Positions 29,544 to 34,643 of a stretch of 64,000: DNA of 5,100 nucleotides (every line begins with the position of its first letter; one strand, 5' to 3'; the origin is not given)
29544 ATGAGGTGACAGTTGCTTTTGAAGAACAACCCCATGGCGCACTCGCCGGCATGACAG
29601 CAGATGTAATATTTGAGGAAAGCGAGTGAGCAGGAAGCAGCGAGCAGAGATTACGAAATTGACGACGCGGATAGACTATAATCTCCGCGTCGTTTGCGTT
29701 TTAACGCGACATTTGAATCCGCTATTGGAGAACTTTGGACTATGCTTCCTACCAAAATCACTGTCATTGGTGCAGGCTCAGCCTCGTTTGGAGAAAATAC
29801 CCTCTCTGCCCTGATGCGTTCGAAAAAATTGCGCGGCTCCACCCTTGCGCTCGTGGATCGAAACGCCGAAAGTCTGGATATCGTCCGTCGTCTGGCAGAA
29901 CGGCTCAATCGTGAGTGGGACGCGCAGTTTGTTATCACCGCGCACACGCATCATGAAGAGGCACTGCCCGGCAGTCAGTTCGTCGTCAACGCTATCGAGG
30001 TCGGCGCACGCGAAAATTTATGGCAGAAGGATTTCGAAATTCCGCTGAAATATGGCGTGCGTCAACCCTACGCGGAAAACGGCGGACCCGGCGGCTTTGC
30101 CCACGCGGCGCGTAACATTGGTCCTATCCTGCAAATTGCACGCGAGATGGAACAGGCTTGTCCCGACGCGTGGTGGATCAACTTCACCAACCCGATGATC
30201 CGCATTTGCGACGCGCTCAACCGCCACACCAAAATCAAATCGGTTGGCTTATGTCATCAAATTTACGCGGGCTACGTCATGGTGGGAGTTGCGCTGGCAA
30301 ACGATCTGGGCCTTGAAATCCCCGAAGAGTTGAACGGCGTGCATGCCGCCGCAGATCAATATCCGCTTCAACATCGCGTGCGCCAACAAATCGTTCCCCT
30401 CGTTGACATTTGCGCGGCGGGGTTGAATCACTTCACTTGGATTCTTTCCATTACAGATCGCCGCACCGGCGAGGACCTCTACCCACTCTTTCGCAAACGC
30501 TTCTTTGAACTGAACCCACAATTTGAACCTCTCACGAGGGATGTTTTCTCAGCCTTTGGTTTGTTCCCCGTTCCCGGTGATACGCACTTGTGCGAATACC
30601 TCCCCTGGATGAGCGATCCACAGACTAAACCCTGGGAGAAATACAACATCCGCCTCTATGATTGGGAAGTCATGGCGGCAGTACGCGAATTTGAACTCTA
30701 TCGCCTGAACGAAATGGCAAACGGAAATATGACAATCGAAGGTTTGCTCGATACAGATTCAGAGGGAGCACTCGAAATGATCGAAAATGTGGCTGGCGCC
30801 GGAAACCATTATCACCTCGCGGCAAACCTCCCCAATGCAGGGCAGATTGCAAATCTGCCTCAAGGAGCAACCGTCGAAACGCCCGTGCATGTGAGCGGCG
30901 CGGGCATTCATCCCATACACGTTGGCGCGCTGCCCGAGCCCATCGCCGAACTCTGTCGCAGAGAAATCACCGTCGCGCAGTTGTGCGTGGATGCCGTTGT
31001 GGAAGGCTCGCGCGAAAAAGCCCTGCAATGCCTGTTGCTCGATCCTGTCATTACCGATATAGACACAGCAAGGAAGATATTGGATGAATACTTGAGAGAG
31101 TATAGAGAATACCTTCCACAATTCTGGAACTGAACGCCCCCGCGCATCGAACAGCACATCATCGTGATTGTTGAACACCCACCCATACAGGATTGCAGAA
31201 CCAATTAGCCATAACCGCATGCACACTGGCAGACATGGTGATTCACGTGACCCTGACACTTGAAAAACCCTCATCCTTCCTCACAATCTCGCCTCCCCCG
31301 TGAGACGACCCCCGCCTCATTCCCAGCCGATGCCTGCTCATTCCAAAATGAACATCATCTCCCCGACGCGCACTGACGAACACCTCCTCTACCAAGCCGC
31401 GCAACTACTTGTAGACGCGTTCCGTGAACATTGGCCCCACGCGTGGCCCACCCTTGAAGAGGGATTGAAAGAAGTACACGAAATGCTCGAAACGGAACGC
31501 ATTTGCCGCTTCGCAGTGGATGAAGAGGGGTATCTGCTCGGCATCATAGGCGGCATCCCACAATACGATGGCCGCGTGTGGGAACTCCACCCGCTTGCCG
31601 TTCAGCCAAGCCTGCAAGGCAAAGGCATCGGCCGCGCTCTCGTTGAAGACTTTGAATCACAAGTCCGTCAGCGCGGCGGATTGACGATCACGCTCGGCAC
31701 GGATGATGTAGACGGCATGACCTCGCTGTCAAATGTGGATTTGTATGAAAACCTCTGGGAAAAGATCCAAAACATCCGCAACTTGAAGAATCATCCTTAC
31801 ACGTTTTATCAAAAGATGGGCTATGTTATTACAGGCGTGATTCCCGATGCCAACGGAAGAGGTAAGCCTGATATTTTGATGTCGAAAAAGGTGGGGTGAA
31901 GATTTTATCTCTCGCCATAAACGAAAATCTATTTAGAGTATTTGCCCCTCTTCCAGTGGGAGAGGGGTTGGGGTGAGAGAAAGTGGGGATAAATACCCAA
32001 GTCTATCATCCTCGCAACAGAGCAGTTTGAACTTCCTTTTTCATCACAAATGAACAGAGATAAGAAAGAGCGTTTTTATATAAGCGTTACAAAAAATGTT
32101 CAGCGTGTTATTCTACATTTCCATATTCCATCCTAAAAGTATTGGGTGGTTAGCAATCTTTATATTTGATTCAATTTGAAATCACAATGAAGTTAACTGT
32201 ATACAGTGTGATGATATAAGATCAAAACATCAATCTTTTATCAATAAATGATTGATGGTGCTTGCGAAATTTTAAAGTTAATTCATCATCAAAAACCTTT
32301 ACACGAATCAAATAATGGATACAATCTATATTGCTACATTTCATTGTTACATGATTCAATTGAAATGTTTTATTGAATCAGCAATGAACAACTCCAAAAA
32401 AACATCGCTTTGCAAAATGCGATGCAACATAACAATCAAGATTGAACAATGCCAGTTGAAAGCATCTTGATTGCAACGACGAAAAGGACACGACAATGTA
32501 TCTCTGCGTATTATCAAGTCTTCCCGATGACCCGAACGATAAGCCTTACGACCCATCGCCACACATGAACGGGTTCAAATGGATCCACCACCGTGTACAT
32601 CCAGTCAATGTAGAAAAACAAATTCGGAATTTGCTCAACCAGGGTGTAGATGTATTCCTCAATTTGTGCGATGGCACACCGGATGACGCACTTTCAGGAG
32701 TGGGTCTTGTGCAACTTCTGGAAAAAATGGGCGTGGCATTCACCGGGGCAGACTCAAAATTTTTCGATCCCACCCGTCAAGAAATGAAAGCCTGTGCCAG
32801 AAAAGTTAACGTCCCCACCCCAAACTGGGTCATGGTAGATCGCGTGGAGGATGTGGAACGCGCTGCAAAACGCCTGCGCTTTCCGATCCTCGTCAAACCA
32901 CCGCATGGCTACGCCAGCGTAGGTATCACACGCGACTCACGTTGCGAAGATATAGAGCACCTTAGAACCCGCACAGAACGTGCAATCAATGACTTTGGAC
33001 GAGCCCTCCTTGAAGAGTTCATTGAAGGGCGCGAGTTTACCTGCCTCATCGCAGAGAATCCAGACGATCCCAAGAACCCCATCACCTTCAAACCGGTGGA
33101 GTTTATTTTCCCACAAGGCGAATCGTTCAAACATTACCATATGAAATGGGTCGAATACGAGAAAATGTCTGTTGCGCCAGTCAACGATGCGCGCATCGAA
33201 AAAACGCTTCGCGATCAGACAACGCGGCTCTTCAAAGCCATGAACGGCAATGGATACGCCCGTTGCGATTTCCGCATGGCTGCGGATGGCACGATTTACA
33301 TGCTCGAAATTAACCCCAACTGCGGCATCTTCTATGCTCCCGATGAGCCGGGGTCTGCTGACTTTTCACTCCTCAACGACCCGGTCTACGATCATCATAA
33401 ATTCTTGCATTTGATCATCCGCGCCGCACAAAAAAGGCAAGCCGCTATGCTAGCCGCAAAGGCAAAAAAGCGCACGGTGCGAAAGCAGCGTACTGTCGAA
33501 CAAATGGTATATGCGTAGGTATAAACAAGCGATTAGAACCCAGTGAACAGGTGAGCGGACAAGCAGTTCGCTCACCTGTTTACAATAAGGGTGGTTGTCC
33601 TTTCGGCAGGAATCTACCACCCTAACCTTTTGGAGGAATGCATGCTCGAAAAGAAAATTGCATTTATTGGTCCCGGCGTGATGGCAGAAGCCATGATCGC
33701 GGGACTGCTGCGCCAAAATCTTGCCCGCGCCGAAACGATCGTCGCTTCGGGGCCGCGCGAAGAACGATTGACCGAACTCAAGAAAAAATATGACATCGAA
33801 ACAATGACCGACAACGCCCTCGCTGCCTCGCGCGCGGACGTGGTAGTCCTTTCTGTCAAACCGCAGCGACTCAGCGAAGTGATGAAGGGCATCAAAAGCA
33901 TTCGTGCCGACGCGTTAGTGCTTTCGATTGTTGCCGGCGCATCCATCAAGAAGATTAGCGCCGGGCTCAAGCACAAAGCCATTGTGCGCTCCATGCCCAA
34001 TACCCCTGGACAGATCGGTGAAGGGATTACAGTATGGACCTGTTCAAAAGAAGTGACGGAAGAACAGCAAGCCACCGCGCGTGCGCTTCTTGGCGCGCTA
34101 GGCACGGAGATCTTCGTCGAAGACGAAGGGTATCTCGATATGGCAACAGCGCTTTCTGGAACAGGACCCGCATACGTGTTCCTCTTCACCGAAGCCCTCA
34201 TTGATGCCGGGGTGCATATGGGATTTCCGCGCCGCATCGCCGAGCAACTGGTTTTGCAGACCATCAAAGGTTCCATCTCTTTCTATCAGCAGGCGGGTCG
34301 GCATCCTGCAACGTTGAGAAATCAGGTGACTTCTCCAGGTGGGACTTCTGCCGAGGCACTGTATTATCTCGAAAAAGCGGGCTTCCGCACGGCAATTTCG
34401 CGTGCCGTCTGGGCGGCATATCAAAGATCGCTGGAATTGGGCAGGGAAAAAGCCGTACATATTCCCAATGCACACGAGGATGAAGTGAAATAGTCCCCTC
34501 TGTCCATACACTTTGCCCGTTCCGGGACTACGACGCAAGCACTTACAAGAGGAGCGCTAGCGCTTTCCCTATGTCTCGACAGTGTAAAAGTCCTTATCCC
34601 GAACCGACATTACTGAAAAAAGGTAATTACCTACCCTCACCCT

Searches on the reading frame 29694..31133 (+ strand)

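Call 56: search_protein_families(library=pfam, proteins=[window:29694-31133:+], max_evalue=0.0001)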
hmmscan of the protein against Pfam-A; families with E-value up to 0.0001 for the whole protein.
window:29694-31133:+ (479 aa): 2 families
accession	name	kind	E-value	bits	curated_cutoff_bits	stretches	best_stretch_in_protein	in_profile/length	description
PF02056.22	Glyco_hydro_4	-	1.4e-47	162.1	23.2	1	21-191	1-171/183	Family 4 glycosyl hydrolase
PF11975.13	Glyco_hydro_4C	-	2.4e-40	139.2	24.1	1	242-452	2-210/211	Family 4 glycosyl hydrolase C-terminal domain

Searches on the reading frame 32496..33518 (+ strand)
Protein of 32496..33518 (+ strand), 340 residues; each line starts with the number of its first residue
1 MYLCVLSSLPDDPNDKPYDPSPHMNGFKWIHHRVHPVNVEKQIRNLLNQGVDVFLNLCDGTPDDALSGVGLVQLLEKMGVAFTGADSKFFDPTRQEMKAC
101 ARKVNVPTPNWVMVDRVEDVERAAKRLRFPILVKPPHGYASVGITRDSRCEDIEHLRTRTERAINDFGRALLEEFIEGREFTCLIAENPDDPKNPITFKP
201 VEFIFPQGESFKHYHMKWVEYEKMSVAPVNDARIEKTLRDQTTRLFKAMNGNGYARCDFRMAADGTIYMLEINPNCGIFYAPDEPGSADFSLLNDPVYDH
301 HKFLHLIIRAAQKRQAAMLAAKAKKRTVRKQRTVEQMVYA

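Call 56: search_protein_families(library=pfam, proteins=[window:32496-33518:+], max_evalue=0.0001)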
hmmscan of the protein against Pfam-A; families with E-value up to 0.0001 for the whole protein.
window:32496-33518:+ (340 aa): 3 families
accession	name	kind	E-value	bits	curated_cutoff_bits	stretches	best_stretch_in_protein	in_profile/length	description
PF07478.18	Dala_Dala_lig_C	-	1.6e-23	83.7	24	1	103-278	4-178/204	D-ala D-ala ligase C-terminus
PF13535.11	ATP-grasp_4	-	1.6e-05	25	27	0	128-183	2-68/160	ATP-grasp domain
PF02222.28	ATP-grasp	-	7.6e-05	22.9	27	0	101-274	3-161/179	ATP-grasp domain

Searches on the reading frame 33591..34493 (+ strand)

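Call 57: search_protein_families(library=pfam, proteins=[window:33591-34493:+], max_evalue=0.0001)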
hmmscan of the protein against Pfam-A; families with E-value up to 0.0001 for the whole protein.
window:33591-34493:+ (300 aa): 2 families
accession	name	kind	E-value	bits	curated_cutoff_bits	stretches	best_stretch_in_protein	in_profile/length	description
PF14748.11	P5CR_dimer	-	2.3e-37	127.9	25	1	179-283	1-105/105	Pyrroline-5-carboxylate reductase dimerisation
PF03807.23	F420_oxidored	-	5.5e-21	75.4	21.6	1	22-116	1-94/94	NADP oxidoreductase coenzyme F420-dependent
